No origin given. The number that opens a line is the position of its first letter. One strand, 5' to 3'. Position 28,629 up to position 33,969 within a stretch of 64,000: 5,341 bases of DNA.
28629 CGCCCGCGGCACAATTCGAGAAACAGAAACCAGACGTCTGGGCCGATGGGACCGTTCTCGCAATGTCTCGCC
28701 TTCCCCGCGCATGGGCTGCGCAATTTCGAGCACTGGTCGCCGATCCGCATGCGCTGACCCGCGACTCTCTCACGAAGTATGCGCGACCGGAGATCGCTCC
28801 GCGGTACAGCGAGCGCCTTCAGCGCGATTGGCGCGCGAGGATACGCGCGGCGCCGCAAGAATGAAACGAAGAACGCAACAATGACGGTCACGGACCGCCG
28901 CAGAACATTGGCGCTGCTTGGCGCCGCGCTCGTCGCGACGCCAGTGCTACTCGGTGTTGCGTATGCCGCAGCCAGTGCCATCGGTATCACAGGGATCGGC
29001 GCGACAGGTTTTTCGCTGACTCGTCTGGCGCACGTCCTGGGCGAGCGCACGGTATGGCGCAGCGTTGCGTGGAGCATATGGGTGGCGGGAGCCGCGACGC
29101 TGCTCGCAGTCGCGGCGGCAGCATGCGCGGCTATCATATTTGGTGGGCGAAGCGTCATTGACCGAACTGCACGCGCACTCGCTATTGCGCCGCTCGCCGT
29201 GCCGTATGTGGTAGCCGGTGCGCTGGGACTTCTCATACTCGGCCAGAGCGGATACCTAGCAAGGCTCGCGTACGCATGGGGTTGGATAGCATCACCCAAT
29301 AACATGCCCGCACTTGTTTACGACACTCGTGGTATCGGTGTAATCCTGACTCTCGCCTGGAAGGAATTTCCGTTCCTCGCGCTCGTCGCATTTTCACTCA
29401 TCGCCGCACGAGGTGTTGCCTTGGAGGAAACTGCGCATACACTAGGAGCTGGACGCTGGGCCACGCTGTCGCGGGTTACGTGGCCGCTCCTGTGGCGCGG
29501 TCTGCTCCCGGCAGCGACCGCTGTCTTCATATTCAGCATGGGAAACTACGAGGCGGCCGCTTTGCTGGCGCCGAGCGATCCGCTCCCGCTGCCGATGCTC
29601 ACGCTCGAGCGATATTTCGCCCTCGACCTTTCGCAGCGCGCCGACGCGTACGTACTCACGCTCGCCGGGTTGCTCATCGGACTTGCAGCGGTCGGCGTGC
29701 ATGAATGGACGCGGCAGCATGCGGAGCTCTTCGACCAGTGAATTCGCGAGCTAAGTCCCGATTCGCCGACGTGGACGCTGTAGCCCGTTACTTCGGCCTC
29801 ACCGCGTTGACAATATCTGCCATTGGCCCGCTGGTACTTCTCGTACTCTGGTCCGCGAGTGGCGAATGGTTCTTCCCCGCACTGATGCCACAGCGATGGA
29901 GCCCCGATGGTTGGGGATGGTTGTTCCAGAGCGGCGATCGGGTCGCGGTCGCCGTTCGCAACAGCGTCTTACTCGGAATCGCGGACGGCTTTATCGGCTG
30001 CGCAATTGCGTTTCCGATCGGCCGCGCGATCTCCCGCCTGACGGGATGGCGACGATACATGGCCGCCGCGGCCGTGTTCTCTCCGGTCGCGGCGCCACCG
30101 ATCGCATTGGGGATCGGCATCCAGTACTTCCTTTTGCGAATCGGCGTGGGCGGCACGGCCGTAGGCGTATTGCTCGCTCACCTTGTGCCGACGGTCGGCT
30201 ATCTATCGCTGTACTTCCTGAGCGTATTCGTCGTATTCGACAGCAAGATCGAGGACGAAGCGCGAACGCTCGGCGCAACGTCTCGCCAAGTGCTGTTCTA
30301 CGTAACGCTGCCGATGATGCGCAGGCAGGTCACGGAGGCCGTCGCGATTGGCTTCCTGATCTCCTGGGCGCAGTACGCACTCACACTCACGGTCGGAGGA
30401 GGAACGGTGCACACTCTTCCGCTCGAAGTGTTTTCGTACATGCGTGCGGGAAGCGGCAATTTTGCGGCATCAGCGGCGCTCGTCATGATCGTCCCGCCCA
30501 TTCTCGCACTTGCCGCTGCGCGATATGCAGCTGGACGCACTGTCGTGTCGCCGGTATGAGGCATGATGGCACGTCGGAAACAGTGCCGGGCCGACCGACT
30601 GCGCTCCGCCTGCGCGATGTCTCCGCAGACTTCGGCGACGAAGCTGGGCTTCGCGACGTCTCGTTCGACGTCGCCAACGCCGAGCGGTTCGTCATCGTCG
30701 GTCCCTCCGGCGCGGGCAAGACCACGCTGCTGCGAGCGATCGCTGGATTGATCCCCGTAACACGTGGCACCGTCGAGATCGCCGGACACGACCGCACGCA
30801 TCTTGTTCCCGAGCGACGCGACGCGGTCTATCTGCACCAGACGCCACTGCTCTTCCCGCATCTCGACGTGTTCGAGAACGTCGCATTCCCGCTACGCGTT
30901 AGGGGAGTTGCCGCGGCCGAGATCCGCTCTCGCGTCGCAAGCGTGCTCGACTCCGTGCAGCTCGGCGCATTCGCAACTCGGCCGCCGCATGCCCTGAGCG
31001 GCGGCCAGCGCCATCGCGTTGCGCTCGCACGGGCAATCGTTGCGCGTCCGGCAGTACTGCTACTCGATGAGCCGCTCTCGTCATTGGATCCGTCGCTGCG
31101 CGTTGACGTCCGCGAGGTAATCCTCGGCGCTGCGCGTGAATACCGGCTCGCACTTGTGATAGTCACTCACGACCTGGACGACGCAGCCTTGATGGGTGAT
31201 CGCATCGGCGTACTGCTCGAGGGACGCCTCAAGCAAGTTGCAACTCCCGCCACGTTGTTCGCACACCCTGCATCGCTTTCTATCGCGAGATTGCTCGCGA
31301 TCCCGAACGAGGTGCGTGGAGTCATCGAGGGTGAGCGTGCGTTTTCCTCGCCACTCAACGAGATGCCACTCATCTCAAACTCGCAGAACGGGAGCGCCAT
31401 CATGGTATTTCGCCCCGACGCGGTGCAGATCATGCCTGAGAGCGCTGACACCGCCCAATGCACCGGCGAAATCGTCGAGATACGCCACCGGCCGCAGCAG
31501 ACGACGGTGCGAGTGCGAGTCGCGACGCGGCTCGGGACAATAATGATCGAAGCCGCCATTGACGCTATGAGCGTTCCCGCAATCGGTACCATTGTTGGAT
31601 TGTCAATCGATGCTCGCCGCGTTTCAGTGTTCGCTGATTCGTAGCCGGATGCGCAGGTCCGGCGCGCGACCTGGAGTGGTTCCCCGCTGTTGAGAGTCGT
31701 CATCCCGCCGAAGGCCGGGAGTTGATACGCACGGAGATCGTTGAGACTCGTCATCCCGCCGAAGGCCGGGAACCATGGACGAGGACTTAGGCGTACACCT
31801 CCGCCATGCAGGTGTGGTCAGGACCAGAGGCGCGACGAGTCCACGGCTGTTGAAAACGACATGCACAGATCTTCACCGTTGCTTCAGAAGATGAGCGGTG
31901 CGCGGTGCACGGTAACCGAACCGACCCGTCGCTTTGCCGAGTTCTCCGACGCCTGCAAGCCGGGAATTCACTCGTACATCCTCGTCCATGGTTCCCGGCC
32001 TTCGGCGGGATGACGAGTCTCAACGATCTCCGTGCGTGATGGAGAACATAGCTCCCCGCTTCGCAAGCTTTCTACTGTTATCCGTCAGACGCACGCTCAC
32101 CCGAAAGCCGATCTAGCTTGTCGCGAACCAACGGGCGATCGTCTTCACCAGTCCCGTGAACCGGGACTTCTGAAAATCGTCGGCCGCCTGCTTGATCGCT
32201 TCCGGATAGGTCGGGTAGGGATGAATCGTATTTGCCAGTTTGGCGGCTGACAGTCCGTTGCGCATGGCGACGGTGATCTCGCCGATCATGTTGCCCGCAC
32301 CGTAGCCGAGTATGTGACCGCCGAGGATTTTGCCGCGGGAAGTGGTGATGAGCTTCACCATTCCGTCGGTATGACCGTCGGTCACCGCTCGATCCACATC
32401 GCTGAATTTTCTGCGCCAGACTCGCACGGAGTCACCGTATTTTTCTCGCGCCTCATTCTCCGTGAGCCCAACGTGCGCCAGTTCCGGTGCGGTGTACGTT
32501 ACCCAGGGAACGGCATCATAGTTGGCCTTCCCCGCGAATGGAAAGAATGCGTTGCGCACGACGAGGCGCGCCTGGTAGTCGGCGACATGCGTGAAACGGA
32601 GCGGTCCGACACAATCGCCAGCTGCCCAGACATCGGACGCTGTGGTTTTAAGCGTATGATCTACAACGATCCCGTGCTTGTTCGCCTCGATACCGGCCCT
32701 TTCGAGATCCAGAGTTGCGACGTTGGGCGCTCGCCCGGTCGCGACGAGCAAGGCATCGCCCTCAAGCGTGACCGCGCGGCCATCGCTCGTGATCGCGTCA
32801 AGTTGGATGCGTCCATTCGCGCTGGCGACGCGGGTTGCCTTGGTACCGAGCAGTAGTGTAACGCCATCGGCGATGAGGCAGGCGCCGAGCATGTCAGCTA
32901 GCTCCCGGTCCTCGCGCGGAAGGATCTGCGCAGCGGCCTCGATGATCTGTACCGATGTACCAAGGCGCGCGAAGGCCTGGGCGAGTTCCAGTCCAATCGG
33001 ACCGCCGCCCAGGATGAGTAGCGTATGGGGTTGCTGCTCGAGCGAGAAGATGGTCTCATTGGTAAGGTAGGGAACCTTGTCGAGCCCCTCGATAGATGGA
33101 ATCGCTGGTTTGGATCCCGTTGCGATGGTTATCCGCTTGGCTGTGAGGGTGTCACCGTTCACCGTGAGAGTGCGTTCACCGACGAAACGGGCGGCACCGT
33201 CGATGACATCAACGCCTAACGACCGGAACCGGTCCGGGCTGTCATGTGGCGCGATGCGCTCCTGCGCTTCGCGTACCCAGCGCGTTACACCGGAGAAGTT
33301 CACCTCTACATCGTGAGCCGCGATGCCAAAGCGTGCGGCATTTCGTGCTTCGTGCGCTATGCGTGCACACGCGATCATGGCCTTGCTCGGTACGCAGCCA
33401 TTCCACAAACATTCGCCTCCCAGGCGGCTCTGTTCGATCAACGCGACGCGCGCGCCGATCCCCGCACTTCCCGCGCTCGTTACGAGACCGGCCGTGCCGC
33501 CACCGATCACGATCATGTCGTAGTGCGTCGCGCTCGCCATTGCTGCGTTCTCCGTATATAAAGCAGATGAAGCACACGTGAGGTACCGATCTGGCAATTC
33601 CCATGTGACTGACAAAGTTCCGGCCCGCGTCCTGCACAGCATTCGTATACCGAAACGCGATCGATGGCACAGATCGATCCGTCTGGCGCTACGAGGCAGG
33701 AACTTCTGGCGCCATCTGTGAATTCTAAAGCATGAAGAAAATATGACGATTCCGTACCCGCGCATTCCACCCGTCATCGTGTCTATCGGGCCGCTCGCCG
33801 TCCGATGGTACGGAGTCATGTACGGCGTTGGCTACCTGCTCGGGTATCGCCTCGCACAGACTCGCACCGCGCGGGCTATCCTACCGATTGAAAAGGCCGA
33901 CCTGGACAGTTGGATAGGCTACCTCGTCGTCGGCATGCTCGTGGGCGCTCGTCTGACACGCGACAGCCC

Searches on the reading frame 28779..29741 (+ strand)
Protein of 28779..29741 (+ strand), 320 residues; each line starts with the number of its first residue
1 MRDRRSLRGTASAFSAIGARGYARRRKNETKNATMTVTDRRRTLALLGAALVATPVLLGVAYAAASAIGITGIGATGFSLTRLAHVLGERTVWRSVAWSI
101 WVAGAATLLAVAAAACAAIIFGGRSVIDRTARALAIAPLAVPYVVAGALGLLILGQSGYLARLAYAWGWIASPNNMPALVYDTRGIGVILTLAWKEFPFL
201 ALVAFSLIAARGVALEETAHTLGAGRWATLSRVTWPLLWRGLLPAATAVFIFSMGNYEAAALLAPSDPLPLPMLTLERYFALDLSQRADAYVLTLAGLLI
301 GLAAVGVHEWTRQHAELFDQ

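Call 69: search_protein_families(library=pfam, proteins=[window:28779-29741:+], max_evalue=0.00001)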
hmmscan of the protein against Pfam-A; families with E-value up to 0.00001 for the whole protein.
window:28779-29741:+ (320 aa): 1 family
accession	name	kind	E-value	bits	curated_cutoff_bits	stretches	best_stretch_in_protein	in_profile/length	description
PF00528.27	BPD_transp_1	-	2.8e-09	37.4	26.4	1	117-308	4-175/184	Binding-protein-dependent transport system inner membrane component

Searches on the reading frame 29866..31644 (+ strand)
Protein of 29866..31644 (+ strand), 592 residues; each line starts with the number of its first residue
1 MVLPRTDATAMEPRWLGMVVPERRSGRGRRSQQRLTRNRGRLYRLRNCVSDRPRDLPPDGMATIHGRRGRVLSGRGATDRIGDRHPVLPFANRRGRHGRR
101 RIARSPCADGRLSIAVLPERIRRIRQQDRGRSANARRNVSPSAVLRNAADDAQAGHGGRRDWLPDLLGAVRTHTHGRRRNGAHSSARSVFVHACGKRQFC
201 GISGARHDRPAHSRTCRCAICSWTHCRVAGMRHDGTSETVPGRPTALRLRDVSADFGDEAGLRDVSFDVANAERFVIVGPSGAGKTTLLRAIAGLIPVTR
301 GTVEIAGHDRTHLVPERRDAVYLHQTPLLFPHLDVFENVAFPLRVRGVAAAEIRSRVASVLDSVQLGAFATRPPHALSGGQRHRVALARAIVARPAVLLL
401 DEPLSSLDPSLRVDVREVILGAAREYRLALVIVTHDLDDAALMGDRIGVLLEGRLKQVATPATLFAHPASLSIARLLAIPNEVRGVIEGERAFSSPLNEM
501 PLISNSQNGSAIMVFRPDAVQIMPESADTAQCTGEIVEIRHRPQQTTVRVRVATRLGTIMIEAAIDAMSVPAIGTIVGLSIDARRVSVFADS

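Call 69: search_protein_families(library=pfam, proteins=[window:29866-31644:+], max_evalue=0.00001)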
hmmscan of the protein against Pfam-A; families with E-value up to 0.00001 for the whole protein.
window:29866-31644:+ (592 aa): 2 families
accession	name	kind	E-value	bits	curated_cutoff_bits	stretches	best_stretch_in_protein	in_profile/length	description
PF00005.33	ABC_tran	-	3.7e-33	115.5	25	1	262-404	1-136/137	ABC transporter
PF13304.12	AAA_21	-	2.5e-10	41.4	27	0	371-436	232-299/304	AAA domain, putative AbiEii toxin, Type IV TA system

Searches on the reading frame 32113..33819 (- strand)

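Call 69: search_protein_families(library=pfam, proteins=[window:32113-33819:-], max_evalue=0.00001)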
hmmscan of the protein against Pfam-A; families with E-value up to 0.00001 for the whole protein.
window:32113-33819:- (568 aa): 5 families
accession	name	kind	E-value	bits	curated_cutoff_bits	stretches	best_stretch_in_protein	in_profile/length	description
PF07992.20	Pyr_redox_2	-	1.6e-59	202.2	26.1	1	100-417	1-291/291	Pyridine nucleotide-disulphide oxidoreductase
PF02852.28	Pyr_redox_dim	-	2.9e-33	114.8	25.3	1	437-546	1-110/110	Pyridine nucleotide-disulphide oxidoreductase, dimerisation domain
PF00070.33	Pyr_redox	-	1.6e-17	64.2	22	1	267-335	2-71/82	Pyridine nucleotide-disulphide oxidoreductase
PF13738.12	Pyr_redox_3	-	6.1e-09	36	30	1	218-401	116-305/305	Pyridine nucleotide-disulphide oxidoreductase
PF03486.20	HI0933_like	-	4.7e-06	26.7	50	0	101-132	2-33/244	HI0933-like protein Rossmann domain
